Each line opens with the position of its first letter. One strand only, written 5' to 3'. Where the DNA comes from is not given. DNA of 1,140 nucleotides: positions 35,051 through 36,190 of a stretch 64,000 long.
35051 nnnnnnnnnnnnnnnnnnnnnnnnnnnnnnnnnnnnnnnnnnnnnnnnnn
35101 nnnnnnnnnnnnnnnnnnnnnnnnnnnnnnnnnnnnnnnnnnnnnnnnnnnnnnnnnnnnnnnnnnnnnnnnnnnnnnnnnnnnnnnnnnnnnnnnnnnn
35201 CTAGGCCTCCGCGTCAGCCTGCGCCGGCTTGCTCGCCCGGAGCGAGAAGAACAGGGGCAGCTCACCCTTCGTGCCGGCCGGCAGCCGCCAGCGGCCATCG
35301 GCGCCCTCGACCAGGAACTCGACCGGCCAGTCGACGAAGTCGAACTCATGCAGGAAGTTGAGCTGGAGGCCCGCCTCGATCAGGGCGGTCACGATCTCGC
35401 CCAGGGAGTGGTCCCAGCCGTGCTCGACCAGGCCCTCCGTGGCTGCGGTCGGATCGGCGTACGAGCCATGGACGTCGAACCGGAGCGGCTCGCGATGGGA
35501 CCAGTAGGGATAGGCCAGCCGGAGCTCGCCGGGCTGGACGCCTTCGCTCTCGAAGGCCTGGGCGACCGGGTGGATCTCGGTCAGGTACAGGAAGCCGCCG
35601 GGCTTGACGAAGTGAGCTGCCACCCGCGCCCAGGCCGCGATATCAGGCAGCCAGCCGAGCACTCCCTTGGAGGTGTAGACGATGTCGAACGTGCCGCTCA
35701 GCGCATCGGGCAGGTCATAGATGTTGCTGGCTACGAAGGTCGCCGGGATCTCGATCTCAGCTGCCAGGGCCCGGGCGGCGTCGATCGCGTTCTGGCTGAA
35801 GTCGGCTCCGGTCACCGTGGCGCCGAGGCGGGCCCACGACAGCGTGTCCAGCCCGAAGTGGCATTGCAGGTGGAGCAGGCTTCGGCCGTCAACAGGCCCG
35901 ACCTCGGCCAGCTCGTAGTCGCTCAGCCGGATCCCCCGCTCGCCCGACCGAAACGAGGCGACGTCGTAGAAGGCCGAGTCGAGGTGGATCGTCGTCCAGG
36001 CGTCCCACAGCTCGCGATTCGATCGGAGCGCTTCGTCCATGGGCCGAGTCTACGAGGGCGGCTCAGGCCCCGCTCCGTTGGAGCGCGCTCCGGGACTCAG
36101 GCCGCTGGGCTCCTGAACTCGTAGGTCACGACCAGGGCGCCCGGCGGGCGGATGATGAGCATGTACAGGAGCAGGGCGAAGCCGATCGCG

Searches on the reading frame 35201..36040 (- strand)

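Call 29: search_protein_families(library=pfam, proteins=[window:35201-36040:-], max_evalue=0.00001)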
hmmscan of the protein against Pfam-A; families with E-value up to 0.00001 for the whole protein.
window:35201-36040:- (279 aa): 4 families
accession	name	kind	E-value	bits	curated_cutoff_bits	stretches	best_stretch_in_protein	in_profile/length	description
PF08242.18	Methyltransf_12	-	3.2e-12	47.5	30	1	56-151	1-98/98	Methyltransferase domain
PF13649.12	Methyltransf_25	-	3e-11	44.3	27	1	56-149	2-97/97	Methyltransferase domain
PF08241.18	Methyltransf_11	-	3e-11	44.2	21.2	1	57-153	2-95/95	Methyltransferase domain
PF13847.12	Methyltransf_31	-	3.9e-06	27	27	1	63-157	15-113/145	Methyltransferase domain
